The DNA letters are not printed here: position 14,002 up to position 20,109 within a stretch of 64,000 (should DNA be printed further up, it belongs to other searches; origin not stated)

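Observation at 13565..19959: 1936-aa zinc-ribbon / coiled-coil / roughly 45-50-TM protein translationally coupled to a 195-aa anchored partner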

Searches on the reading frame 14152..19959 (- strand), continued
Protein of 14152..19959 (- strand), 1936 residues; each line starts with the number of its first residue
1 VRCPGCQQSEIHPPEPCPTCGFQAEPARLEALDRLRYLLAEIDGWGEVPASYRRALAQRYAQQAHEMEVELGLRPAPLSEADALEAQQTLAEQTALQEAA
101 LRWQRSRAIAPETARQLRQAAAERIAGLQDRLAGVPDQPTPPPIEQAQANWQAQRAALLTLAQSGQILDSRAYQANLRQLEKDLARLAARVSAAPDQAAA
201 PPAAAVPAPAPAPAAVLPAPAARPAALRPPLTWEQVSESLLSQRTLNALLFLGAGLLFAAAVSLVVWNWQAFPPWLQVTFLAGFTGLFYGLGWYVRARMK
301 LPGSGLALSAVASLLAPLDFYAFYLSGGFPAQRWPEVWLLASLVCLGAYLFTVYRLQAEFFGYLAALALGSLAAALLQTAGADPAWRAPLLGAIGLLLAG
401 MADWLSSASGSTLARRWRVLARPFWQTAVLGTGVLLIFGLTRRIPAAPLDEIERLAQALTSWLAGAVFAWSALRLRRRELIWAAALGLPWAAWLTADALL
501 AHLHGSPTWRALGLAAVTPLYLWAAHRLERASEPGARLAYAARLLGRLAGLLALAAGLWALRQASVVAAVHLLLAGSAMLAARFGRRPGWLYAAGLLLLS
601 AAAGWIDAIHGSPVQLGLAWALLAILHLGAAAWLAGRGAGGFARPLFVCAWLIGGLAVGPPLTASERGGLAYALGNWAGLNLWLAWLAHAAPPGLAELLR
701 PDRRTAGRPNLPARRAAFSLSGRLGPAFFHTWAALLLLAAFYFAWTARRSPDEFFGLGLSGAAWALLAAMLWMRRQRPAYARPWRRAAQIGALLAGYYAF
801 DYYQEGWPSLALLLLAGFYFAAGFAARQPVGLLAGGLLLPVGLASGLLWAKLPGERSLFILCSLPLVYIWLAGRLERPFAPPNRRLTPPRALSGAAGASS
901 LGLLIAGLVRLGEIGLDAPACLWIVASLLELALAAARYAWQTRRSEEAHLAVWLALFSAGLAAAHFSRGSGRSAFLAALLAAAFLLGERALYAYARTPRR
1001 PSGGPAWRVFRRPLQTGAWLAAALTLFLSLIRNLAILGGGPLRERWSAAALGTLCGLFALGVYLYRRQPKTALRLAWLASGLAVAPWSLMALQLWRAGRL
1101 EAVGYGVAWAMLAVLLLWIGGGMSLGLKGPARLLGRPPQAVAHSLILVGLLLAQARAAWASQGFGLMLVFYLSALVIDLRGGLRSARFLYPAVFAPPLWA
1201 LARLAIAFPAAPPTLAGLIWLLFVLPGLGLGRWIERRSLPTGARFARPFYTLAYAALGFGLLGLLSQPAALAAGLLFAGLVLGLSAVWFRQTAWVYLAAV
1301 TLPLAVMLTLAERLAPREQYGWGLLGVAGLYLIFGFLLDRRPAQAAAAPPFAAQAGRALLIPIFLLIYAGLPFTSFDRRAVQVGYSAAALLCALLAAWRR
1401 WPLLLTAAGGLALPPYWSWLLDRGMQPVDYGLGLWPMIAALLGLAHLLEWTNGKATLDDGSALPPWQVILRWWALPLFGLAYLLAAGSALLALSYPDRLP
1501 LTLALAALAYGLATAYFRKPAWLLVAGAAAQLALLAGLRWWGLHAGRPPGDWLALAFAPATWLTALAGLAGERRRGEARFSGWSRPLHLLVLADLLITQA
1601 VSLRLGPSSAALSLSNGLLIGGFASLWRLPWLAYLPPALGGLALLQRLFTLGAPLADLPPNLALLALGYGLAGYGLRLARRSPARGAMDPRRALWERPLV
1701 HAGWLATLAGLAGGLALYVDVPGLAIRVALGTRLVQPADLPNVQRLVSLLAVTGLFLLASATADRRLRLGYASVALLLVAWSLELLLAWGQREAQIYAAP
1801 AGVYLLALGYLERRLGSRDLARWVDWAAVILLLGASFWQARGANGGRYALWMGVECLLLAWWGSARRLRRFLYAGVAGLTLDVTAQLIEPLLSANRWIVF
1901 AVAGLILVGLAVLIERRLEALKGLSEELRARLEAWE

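Call 44: find_related_loci(query=A2, collection=genome_contigs, flank=6000)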
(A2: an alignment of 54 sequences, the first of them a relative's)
Query A2 (1936 aa) in genome_contigs; peptide patterns used: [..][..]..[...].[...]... (x = any residue, [..] = any of these).
89 stretches matched a pattern; 79 encode a relative of the query (tblastn E <= 1e-3); 79 distinct loci.
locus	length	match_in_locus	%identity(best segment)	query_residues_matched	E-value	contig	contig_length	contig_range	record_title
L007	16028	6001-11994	43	1-1936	0e+0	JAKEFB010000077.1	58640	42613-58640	MAG: Chloroflexota bacterium isolate PMV_2.24 PMV_2.24.k101_710494, whole genome shotgun sequence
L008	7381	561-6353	37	1-1936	0e+0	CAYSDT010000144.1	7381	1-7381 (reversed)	MAG TPA_asm: uncultured Ardenticatenaceae bacterium isolate binchicken_co256_207 genome assembly, contig: NODE_29617_len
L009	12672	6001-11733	39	1-1936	0e+0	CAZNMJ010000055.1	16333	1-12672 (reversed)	MAG TPA_asm: uncultured Anaerolineales bacterium isolate SRP239594_co1_144 genome assembly, contig: NODE_1531_length_163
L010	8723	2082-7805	38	1-1936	0e+0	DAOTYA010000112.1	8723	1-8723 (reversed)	MAG TPA_asm: Anaerolineae bacterium isolate H23_299 k115_768921, whole genome shotgun sequence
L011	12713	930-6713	37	1-1936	0e+0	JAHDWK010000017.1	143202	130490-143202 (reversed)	MAG: Anaerolineae bacterium isolate CHL1 NODE_370_length_143202_cov_202.331170, whole genome shotgun sequence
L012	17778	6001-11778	38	1-1936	0e+0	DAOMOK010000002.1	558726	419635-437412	MAG TPA_asm: Chloroflexota bacterium isolate AMR_MDS_5888 NODE_4_length_558726_cov_25.153665, whole genome shotgun seque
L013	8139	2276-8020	36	1-1936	0e+0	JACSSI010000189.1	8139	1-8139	MAG: Anaerolineae bacterium isolate CH7 contig-70_12413, whole genome shotgun sequence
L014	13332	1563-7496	38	1-1936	0e+0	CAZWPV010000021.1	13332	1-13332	MAG TPA_asm: uncultured Anaerolineales bacterium isolate binchicken_co228_317 genome assembly, contig: NODE_6783_length_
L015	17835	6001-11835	34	1-1936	0e+0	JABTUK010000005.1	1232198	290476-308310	MAG: Anaerolineales bacterium isolate H5_CFX5 seq005, whole genome shotgun sequence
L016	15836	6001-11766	37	1-1936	0e+0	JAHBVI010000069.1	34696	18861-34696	MAG: Anaerolineae bacterium isolate ACE_CHL11 CHL11_69, whole genome shotgun sequence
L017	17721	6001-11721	39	1-1926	0e+0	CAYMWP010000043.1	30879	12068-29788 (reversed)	MAG TPA_asm: uncultured Anaerolineales bacterium isolate binchicken_co334_151 genome assembly, contig: NODE_2377_length_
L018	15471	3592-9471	34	1-1936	0e+0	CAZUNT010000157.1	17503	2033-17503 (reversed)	MAG TPA_asm: uncultured Caldilineaceae bacterium isolate binchicken_co7_199 genome assembly, contig: NODE_4411_length_17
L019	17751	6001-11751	39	1-1936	0e+0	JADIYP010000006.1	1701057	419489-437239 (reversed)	MAG: Candidatus Leptovillus affinis isolate AalE_BATAC.251 tig00263824-10-16999840, whole genome shotgun sequence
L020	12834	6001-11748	39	1-1936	0e+0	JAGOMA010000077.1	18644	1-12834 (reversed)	MAG: Chloroflexota bacterium isolate Go_SlAct_bin_68 Go_SlAct_11517_length_18644_cov_17.800346, whole genome shotgun seq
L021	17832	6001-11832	34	1-1936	0e+0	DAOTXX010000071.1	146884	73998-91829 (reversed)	MAG TPA_asm: Thermoflexales bacterium isolate H21_290 k133_115957, whole genome shotgun sequence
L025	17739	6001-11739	38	1-1936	0e+0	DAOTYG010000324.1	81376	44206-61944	MAG TPA_asm: Anaerolineae bacterium isolate H23_313 k115_486496, whole genome shotgun sequence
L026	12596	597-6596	33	1-1936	0e+0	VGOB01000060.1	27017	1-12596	MAG: Chloroflexi bacterium isolate K_DeepCast_250m_m1_199 K_DeepCast_250m_m1_199_Ga0194125_10003127, whole genome shotgu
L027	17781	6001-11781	32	1-1936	0e+0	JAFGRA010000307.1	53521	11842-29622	MAG: Anaerolineales bacterium isolate Zod_Metabat.802 k87_10063613, whole genome shotgun sequence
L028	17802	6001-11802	34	1-1936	0e+0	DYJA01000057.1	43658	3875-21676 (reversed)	MAG TPA_asm: Candidatus Aquidulcis sp. isolate FI88_2_58_12 Afr_mines_FI88_364_length_43658_cov_5_003371, whole genome s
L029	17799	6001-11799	32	1-1936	0e+0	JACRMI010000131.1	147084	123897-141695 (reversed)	MAG: Chloroflexi bacterium isolate NC_groundwater_1903_Pr3_S2p5_53_18 SR2-18-S2p5_coassembly_scaffold_249170, whole geno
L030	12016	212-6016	32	1-1936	0e+0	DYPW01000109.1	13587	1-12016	MAG TPA_asm: Caldilinea aerophila isolate SulCav_GS10_10_44_43 SulCav_GS10_10_7272_length_13587_cov_17_921445, whole gen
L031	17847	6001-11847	32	1-1936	0e+0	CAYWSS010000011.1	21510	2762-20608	MAG TPA_asm: uncultured Caldilineaceae bacterium isolate binchicken_co275_173 genome assembly, contig: NODE_3097_length_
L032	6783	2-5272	36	220-1936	0e+0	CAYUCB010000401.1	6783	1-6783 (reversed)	MAG TPA_asm: uncultured Caldilineaceae bacterium isolate binchicken_co186_200 genome assembly, contig: NODE_15984_length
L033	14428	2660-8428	39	1-1936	0e+0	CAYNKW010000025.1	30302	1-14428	MAG TPA_asm: uncultured Anaerolineae bacterium isolate SRP068000_co1_68 genome assembly, contig: NODE_1702_length_30302_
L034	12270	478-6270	35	1-1936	0e+0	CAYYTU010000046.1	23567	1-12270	MAG TPA_asm: uncultured Anaerolineales bacterium isolate binchicken_co17_286 genome assembly, contig: NODE_5578_length_2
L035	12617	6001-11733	38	1-1936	0e+0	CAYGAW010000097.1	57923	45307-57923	MAG TPA_asm: uncultured Anaerolineales bacterium isolate ERP108616_co1_293 genome assembly, contig: k119_1323714, whole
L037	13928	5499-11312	35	1-1936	0e+0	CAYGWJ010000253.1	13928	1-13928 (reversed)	MAG TPA_asm: uncultured Anaerolineae bacterium isolate ERP119294_co2_411 genome assembly, contig: k141_1162712, whole ge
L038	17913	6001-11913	32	1-1936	0e+0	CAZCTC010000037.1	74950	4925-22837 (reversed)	MAG TPA_asm: uncultured Anaerolineales bacterium isolate binchicken_co20_433 genome assembly, contig: NODE_899_length_74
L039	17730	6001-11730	39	1-1936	0e+0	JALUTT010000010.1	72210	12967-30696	MAG: Anaerolineae bacterium isolate 128-326_maxbin2_scaf2bin.035 128-326_scaffold_118_c1, whole genome shotgun sequence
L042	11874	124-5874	39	1-1936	0e+0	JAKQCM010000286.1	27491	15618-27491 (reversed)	MAG: Chloroflexota bacterium isolate USCA_metabat.78 k141_807895, whole genome shotgun sequence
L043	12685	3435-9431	34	1-1936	0e+0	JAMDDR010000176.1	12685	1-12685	MAG: Chloroflexota bacterium isolate FK_Sedi_B_Bin.13 NODE_19646_length_12685_cov_1.86264, whole genome shotgun sequence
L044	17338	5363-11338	36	1-1936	0e+0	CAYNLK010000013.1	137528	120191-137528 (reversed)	MAG TPA_asm: uncultured Caldilineaceae bacterium isolate binchicken_co44_236 genome assembly, contig: NODE_196_length_13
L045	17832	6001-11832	37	1-1936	0e+0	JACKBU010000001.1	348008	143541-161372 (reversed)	MAG: Ardenticatenaceae bacterium isolate HK-STAS-CHLO-29 HK-STAS-CHLO-29_1, whole genome shotgun sequence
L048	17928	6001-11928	32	1-1936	0e+0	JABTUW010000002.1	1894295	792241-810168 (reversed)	MAG: Anaerolineales bacterium isolate H5_CFX7 seq002, whole genome shotgun sequence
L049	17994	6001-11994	41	1-1936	0e+0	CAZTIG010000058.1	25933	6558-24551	MAG TPA_asm: uncultured Chloroflexia bacterium isolate binchicken_co26_208 genome assembly, contig: NODE_2658_length_259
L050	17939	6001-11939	36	1-1936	8e-116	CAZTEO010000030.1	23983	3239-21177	MAG TPA_asm: uncultured Anaerolineales bacterium isolate binchicken_co15_108 genome assembly, contig: NODE_992_length_23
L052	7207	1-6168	35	242-1936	8e-115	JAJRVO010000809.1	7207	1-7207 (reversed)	MAG: Chloroflexota bacterium isolate Dive96_bin10.46 k141_5041375, whole genome shotgun sequence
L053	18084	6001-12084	40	3-1936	0e+0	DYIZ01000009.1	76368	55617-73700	MAG TPA_asm: Candidatus Aquidulcis sp. isolate FI88_58_10 Afr_mines_FI88_172_length_76368_cov_4_640192, whole genome sho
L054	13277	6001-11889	34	1-1936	0e+0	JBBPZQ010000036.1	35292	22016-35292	MAG: Anaerolineae bacterium isolate bin.56 bin.56_S5Ck141_51468_length_35292_cov_19.9795, whole genome shotgun sequence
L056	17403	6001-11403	38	1-1936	2e-109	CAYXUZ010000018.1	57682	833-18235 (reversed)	MAG TPA_asm: uncultured Ardenticatenaceae bacterium isolate binchicken_co179_187 genome assembly, contig: NODE_1737_leng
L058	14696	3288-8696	39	1-1936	4e-110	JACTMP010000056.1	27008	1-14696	MAG: Chloroflexota bacterium isolate BJ8 scaffold_1505, whole genome shotgun sequence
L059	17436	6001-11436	37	1-1936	3e-107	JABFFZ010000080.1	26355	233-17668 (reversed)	MAG: Chloroflexota bacterium isolate CFX8 c_000000000080, whole genome shotgun sequence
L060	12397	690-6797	32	1-1936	1e-102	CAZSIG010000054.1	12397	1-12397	MAG TPA_asm: uncultured Anaerolineales bacterium isolate binchicken_co15_120 genome assembly, contig: NODE_3494_length_1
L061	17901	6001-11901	38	1-1936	0e+0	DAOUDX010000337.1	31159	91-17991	MAG TPA_asm: Anaerolineae bacterium isolate N2_102 k133_461173, whole genome shotgun sequence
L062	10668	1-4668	37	252-1936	4e-100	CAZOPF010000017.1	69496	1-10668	MAG TPA_asm: uncultured Ardenticatenaceae bacterium isolate binchicken_co274_488 genome assembly, contig: NODE_1023_leng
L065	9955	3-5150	38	264-1936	3e-91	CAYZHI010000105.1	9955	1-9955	MAG TPA_asm: uncultured Caldilineaceae bacterium isolate binchicken_co58_133 genome assembly, contig: NODE_5263_length_9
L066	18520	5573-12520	37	1-1936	1e-126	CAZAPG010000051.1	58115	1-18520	MAG TPA_asm: uncultured Caldilineaceae bacterium isolate binchicken_co350_69 genome assembly, contig: NODE_818_length_58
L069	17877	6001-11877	35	1-1936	0e+0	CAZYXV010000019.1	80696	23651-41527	MAG TPA_asm: uncultured Anaerolineae bacterium isolate binchicken_co26_194 genome assembly, contig: NODE_469_length_8069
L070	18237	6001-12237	31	1-1936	1e-124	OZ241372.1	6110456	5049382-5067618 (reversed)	MAG: Anaerolineae bacterium isolate 91413526-a19b-453a-ba52-6be33c551559 genome assembly, chromosome: 1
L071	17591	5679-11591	34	1-1936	0e+0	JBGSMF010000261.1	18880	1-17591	MAG: Thermoflexales bacterium isolate JTS-AC224 k141_724644, whole genome shotgun sequence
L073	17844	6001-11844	32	1-1936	0e+0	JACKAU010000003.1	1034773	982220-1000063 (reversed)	MAG: Anaerolineales bacterium isolate HK-STAS-CHLO-3 HK-STAS-CHLO-3_3, whole genome shotgun sequence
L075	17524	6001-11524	37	1-1936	1e-77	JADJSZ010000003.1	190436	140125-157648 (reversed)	MAG: Candidatus Hadersleviella danica isolate Hade_MAXAC.236_sub tig00010980-10-1896170, whole genome shotgun sequence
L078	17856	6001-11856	41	1-1936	5e-104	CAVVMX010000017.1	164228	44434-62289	MAG: uncultured Chloroflexia bacterium isolate MFD00709.bin.2.156 genome assembly, contig: contig_38317, whole genome sh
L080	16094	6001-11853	33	1-1936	6e-177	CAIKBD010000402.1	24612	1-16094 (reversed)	MAG: uncultured Anaerolineales bacterium isolate LaPlata-a_bin-0606 genome assembly, contig: bin-0606:402/530, whole gen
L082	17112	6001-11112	38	232-1936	1e-99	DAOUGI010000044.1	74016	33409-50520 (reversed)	MAG TPA_asm: Anaerolineae bacterium isolate R44_137 k83_3689898, whole genome shotgun sequence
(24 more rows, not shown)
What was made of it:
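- All hits in the genome_contigs scan are Chloroflexota, mostly labelled Anaerolineae, Caldilineaceae, Ardenticatenaceae or Thermoflexales (call 44).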
